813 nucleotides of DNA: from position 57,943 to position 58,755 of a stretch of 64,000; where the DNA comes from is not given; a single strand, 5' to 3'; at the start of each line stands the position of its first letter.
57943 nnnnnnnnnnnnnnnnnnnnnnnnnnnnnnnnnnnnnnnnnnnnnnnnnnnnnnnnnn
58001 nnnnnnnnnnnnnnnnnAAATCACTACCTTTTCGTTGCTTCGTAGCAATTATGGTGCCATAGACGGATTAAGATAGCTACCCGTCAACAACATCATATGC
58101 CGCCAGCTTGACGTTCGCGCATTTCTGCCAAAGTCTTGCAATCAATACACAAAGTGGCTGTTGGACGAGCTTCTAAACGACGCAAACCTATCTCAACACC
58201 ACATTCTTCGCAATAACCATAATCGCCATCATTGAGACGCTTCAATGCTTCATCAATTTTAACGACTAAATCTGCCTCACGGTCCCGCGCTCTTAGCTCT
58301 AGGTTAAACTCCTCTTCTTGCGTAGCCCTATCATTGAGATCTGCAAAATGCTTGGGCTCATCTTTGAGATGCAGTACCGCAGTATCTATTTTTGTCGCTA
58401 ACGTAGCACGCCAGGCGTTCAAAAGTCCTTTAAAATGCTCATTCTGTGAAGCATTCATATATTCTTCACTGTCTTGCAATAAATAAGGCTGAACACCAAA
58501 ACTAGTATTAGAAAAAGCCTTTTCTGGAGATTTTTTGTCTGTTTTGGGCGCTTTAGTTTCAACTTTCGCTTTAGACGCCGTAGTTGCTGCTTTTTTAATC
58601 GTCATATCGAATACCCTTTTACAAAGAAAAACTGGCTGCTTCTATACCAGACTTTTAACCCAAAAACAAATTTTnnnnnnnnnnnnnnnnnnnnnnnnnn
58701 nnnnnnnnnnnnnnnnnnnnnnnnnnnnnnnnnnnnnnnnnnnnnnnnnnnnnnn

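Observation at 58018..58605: dksA occupies the icmQ position and may head the Dot/Icm operon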

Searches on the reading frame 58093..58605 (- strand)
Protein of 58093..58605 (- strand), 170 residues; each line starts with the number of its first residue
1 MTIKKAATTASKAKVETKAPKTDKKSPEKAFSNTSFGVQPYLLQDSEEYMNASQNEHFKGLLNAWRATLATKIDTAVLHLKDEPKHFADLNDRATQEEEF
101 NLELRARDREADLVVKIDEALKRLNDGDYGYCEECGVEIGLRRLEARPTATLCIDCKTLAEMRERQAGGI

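Call 4: search_protein_families(library=pfam, proteins=[window:58093-58605:-])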
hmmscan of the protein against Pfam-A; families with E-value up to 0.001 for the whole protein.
window:58093-58605:- (170 aa): 2 families
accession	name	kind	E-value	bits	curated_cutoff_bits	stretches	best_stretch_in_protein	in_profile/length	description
PF21157.2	DksA_N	-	5.6e-25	87.8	27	1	54-124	1-71/71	DnaK suppressor protein DksA, N-terminal domain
PF01258.23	zf-dskA_traR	-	1.2e-12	48.1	24.9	1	127-160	1-34/36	Prokaryotic dksA/traR C4-type zinc finger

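Call 5: search_protein_families(library=ncbifam, proteins=[window:58093-58605:-])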
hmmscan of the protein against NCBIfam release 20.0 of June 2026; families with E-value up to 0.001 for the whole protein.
window:58093-58605:- (170 aa): 6 families
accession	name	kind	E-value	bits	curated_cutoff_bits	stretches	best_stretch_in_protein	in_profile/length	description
NF008045.0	PRK10778.1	equivalog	1e-54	184.8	289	1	36-169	18-151/151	RNA polymerase-binding protein DksA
TIGR02420.1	dksA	equivalog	3e-46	156.4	115.5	1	50-158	1-109/110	RNA polymerase-binding protein DksA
NF033459.1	DksA_like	equivalog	2e-17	63.5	105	1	55-162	3-111/113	RNA polymerase-binding protein DksA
TIGR02890.1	bacill_yteA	subfamily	1.1e-14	54.8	134.4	1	92-161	49-118/159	regulatory protein, yteA family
TIGR02419.1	C4_traR_proteo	subfamily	6.1e-09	36.3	59.7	1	119-161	24-64/64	phage/conjugal plasmid C-4 type zinc finger protein, TraR family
NF008243.0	PRK11019.1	equivalog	0.00011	22.5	96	1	120-167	26-74/88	DksA/TraR family C4-type zinc finger protein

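Call 6: find_encoding_contigs(protein=window:58093-58605:-, flank=10000, max_places=6)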
Protein window:58093-58605:- (170 aa): no gene with exactly this product is on record in the collection.

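Call 10: find_homologous_proteins(query=window:58093-58605:-)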
Query window:58093-58605:- (170 aa): 8000 proteins with E <= 0.001 among 8000 candidates; the best 120 are listed.
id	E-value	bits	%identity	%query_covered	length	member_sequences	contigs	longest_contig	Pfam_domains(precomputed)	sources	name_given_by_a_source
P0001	4.7e-107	373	100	100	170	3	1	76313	PF21157.3,PF01258.24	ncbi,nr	ncbi:MAG: RNA polymerase-binding protein DksA [Gammaproteobacteria bacterium]|nr:RNA polymerase-bind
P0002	4.2e-100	350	94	100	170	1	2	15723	PF21157.3,PF01258.24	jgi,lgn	jgi:DnaK suppressor protein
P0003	5.6e-99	347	94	100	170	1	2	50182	PF21157.3,PF01258.24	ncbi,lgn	-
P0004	7.8e-99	346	94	100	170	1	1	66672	PF21157.3,PF01258.24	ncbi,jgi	jgi:DnaK suppressor protein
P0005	2.2e-83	296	87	92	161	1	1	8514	PF21157.3,PF01258.24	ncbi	-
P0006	6.3e-83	294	99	79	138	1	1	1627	PF21157.3,PF01258.24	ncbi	-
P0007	1.4e-79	283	82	98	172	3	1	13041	PF21157.3,PF01258.24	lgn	-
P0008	3.0e-77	276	85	84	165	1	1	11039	PF21157.3,PF01258.24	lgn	-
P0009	9.2e-77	274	80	94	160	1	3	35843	PF21157.3,PF01258.24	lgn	-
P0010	3.7e-76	272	82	91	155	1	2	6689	PF21157.3,PF01258.24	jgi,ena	-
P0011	9.4e-76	271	78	91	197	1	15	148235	PF21157.3,PF01258.24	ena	-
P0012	8.2e-75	268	80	95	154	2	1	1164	PF21157.3,PF01258.24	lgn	-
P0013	6.7e-74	265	83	81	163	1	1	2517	PF21157.3,PF01258.24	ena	-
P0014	1.1e-73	264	73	96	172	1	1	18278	PF21157.3,PF01258.24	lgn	-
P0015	1.1e-71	258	75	91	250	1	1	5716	PF21157.3,PF01258.24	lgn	-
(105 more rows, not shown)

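Call 12: find_encoding_contigs(protein=P0004, flank=10000, max_places=3)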
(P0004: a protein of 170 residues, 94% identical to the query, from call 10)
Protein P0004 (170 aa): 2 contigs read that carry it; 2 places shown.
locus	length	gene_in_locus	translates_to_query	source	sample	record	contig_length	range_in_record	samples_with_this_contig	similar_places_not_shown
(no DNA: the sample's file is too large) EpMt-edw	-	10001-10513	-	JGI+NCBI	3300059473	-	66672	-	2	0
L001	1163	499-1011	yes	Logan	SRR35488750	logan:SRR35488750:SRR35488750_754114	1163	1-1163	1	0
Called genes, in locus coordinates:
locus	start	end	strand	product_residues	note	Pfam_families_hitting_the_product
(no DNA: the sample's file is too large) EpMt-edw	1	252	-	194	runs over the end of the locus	PF13635:DUF4143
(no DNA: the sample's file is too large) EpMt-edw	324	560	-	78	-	-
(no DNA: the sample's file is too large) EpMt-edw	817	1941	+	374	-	PF13173:AAA_14, PF13401:AAA_22 (faint), PF13635:DUF4143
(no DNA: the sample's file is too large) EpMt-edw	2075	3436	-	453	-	PF13173:AAA_14, PF13635:DUF4143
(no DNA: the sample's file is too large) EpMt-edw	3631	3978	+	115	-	-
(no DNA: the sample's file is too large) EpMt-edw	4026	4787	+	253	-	PF00459:Inositol_P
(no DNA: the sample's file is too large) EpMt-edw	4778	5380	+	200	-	PF03550:LolB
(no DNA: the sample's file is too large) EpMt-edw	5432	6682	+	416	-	PF05201:GlutR_N, PF01488:Shikimate_DH, PF00745:GlutR_dimer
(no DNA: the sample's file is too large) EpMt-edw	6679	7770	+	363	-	PF03462:PCRF, PF00472:RF-1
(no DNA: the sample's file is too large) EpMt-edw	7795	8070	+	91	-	PF04014:MazE_antitoxin (weak)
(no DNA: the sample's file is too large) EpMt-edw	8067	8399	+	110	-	PF02452:PemK_toxin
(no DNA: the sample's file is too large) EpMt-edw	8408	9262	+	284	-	PF17827:PrmC_N, PF02384:N6_Mtase (weak), PF05175:MTS, PF06325:PrmA, PF01170:UPF0020 (weak), PF13847:Methyltransf_31, PF08241:Methyltransf_11 (weak), PF13649:Methyltransf_25, +3 more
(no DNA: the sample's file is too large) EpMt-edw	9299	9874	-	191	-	PF13505:OMP_b-brl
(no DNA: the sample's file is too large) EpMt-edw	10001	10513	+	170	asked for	PF21157:DksA_N, PF01258:zf-dskA_traR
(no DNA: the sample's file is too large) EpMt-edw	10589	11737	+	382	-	PF23127:DotM_C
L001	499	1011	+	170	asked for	PF21157:DksA_N, PF01258:zf-dskA_traR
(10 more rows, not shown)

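Call 28: search_solved_structures(query=window:58093-58605:-, show_alignments=2, max_evalue=0.00001)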
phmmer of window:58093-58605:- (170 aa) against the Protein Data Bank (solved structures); distinct sequences matched with E-value up to 0.00001: 4.
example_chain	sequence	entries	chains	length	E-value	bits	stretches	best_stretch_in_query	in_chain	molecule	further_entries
1tjl_A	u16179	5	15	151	2.8e-50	173.6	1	36-169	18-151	DnaK suppressor protein | RNA polymerase-binding transcription factor DksA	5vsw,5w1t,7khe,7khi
4ijj_A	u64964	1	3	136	1.3e-24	90.2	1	39-166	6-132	Putative C4-type zinc finger protein, DksA/TraR family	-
6ptg_A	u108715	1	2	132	1.4e-06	31.6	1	90-156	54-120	DnaK Suppressor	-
3h3p_S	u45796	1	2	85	7e-06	29.3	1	50-127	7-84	4E10_S0_1TJLC_004_N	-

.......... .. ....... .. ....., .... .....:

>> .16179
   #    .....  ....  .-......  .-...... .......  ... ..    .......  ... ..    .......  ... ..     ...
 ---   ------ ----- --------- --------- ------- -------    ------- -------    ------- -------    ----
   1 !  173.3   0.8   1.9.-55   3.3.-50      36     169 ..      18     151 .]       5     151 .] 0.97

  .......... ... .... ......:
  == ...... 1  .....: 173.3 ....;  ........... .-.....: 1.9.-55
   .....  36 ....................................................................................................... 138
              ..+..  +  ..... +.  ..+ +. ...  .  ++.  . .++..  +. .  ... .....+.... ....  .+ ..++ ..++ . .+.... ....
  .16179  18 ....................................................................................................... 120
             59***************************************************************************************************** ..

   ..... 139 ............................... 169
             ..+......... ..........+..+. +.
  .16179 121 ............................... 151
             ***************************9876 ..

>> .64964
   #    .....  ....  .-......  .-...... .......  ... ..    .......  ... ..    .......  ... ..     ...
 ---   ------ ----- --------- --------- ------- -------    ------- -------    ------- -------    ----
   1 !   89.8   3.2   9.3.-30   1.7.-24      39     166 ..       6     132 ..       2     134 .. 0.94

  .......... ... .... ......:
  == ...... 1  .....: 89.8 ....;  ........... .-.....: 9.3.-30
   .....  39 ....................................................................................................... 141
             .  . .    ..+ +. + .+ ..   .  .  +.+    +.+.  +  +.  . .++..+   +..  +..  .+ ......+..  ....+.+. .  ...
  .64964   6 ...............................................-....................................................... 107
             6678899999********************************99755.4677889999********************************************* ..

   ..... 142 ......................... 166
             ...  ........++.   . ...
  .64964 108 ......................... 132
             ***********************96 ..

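Call 58: list_cluster_members(proteins=[P0001, P0121])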
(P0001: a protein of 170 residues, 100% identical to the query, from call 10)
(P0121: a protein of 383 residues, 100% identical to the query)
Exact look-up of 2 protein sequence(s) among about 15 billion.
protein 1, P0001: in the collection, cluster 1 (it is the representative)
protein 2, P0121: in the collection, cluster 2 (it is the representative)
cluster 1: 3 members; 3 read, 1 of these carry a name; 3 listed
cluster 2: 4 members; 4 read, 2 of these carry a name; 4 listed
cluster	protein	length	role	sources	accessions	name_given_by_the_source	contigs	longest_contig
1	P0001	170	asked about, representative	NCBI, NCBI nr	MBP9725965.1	MAG: RNA polymerase-binding protein DksA [Gammaproteobacteria bacterium] | RNA polymerase-binding protein DksA [Gammaproteobacteria bacterium]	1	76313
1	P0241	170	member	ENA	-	-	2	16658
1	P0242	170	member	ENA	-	-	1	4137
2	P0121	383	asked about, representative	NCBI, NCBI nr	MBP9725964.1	MAG: type IVB secretion system coupling complex protein DotM/IcmP [Gammaproteobacteria ... | type IVB secretion system coupling complex protein DotM/IcmP [Gammaproteobacteria ...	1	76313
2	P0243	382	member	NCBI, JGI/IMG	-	intracellular multiplication protein IcmP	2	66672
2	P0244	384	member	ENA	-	-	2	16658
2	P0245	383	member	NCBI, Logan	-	-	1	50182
